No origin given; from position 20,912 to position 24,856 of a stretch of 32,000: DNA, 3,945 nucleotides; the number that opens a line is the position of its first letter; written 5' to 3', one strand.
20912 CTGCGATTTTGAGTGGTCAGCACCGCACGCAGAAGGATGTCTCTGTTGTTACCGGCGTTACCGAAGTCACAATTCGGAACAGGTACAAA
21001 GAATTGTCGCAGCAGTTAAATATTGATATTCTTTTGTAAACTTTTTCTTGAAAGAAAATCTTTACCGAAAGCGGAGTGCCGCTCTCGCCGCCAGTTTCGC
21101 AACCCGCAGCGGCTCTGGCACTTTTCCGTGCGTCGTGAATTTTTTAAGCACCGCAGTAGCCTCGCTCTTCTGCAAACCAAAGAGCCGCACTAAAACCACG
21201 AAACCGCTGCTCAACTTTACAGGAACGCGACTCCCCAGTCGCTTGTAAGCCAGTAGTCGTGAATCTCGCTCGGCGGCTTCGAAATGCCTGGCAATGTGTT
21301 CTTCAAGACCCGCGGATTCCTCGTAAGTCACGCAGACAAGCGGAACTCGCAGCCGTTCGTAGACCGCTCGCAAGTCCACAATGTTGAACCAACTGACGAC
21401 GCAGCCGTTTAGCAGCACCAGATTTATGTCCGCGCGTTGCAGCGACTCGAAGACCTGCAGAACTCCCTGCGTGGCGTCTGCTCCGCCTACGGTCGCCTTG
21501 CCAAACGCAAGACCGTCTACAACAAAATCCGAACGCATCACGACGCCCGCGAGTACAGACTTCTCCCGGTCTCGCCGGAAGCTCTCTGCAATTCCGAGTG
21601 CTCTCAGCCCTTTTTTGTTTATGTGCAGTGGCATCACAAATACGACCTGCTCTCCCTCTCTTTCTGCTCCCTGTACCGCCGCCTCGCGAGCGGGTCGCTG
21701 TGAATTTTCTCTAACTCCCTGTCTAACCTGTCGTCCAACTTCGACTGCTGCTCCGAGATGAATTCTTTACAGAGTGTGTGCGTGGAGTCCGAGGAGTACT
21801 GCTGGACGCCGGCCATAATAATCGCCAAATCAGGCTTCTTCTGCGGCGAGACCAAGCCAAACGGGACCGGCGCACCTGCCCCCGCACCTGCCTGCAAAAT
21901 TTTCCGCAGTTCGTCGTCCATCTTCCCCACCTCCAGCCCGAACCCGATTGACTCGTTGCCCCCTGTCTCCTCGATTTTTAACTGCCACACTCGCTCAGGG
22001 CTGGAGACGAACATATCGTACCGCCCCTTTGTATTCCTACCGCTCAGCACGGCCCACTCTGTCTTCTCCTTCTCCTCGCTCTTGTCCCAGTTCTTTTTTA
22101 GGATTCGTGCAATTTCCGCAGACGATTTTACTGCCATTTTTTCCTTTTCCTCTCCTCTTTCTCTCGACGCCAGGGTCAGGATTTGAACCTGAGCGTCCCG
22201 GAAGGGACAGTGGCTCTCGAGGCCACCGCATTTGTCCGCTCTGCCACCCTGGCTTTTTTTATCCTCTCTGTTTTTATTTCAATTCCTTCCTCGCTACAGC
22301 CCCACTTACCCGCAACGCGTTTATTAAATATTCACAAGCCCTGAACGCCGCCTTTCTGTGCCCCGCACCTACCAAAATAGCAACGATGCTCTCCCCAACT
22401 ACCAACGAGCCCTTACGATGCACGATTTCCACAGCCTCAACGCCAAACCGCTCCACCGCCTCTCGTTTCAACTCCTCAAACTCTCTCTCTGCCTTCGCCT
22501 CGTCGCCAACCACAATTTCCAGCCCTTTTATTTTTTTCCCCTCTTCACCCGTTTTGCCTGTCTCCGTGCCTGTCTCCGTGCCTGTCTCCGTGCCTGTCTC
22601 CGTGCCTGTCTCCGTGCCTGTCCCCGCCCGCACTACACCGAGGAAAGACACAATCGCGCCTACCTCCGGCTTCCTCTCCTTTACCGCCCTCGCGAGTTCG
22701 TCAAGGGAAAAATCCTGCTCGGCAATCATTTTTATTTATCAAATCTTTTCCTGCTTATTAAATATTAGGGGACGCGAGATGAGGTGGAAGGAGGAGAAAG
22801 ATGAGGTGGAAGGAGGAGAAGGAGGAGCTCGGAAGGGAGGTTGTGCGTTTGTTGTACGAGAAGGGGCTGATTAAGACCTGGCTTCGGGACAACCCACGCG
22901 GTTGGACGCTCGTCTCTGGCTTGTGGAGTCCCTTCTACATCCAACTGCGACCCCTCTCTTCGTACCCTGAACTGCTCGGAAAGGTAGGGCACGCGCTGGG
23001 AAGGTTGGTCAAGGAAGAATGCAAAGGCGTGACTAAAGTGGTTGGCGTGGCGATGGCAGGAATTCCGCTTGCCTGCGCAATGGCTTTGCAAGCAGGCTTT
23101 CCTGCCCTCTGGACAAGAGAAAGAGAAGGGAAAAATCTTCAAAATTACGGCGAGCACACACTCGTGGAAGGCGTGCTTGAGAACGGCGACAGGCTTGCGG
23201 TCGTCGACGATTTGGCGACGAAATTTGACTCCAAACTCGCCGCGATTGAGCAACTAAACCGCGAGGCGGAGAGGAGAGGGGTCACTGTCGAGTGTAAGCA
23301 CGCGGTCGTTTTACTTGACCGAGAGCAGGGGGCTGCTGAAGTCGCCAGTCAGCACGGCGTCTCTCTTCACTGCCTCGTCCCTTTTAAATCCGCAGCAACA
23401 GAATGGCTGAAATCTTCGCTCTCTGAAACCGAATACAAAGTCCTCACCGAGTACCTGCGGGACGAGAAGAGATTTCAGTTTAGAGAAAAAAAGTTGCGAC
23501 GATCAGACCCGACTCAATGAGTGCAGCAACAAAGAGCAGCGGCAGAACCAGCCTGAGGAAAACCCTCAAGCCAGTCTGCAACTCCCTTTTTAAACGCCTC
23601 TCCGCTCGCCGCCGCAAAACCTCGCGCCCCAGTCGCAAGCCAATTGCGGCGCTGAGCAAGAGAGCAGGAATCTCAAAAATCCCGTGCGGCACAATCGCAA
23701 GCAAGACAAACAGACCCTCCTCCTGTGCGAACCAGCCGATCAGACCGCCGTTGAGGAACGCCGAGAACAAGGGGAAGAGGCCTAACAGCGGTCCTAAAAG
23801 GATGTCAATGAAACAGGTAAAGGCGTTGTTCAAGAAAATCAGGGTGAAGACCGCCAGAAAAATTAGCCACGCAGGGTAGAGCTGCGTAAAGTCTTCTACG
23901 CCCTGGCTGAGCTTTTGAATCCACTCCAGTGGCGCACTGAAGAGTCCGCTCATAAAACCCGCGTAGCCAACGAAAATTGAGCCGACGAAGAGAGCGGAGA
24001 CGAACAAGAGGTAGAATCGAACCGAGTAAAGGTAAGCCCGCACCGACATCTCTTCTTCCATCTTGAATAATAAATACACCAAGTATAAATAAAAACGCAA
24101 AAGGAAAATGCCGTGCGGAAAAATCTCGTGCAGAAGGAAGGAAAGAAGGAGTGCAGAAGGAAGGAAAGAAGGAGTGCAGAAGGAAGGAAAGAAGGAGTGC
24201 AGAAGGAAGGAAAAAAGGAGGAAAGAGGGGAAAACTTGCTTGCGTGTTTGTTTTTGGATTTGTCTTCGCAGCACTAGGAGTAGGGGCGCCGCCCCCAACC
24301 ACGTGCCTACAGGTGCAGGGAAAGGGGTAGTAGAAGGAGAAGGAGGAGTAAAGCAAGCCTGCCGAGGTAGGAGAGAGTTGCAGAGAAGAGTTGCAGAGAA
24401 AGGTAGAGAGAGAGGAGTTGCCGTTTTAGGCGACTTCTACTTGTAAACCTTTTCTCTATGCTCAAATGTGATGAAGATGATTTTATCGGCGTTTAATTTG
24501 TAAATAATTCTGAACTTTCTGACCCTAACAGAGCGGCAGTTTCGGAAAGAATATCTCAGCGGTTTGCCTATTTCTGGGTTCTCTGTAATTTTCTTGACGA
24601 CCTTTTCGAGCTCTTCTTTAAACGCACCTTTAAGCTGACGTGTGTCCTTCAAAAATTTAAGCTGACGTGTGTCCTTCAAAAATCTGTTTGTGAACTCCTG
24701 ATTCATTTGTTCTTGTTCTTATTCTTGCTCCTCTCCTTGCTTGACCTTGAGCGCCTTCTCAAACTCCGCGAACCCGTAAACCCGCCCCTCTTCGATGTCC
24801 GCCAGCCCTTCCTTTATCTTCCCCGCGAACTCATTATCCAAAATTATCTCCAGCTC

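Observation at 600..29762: Very high density of perfect short tandem duplications, with a reading-frame-dependent distribution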

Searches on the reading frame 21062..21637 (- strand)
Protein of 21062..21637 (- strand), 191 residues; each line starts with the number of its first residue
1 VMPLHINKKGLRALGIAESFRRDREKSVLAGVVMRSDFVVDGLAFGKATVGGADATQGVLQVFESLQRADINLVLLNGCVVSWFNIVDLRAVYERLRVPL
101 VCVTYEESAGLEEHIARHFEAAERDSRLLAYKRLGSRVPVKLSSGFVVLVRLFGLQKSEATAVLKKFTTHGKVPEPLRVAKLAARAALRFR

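Call 67: search_protein_families(library=phrogs, proteins=[window:21062-21637:-], max_evalue=0.01)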
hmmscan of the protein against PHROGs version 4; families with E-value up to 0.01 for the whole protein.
window:21062-21637:- (191 aa): 0 families

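Call 70: search_protein_families(library=ncbifam, proteins=[window:21062-21637:-], max_evalue=0.1)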
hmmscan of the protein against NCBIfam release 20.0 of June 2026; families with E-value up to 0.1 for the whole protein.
window:21062-21637:- (191 aa): 2 families
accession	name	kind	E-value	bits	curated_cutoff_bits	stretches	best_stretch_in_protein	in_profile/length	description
NF052283.1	EndoDuHalo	equivalog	4e-60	202.6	200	1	8-190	2-183/186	endonuclease dU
NF001977.0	PRK00766.1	equivalog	2.7e-24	85.6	235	1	8-186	7-185/195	hypothetical protein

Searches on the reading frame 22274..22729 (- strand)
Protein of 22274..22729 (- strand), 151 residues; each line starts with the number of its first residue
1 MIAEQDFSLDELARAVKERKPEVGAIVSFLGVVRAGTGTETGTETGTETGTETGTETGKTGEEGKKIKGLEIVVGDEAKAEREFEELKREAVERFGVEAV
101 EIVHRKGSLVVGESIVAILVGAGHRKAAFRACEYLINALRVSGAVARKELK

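Call 8: search_protein_families(library=pfam, proteins=[window:22274-22729:-])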
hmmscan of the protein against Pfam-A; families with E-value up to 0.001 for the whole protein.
window:22274-22729:- (151 aa): 1 family
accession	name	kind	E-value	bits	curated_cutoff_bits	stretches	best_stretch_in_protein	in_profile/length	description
PF02391.22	MoaE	-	1.1e-25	90.4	23.4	2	62-139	35-111/114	MoaE protein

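Call 10: find_encoding_contigs(protein=window:22274-22729:-, flank=10000, max_places=10)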
Protein window:22274-22729:- (151 aa): 3 contigs read that carry it; 3 places shown.
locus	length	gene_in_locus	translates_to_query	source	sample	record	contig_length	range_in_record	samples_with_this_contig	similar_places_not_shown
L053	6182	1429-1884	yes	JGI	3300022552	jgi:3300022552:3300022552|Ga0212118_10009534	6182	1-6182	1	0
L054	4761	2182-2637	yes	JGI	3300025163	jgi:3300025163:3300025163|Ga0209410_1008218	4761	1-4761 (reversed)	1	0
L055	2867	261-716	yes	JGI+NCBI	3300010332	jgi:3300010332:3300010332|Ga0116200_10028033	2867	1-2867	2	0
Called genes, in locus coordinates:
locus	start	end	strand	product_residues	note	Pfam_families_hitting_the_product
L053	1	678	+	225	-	?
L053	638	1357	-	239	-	-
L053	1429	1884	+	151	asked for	-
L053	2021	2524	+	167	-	-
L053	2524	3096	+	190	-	PF01949:Endo_dU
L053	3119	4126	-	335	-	PF08271:Zn_Ribbon_TF, PF00382:TFIIB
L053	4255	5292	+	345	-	PF02355:SecD_SecF_C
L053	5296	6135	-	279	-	-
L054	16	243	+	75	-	-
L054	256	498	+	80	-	PF05016:ParE_toxin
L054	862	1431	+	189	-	PF01944:SpoIIM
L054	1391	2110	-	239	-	-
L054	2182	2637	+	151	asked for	-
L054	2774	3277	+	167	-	-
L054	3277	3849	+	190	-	PF01949:Endo_dU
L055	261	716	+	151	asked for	-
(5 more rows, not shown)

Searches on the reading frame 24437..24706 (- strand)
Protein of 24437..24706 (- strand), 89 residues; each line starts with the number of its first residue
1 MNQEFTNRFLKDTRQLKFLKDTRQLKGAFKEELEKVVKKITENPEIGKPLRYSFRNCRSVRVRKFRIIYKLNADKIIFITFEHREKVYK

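Call 8: search_protein_families(library=pfam, proteins=[window:24437-24706:-])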
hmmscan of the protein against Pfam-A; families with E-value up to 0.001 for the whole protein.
window:24437-24706:- (89 aa): 2 families
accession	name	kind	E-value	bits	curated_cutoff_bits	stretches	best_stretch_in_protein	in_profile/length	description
PF05016.21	ParE_toxin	-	3.6e-12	47.1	23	1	4-88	2-89/89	ParE toxin of type II toxin-antitoxin system, parDE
PF15781.12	ParE-like_toxin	-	0.00079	19.8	28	0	17-53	6-42/87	ParE-like toxin of type II bacterial toxin-antitoxin system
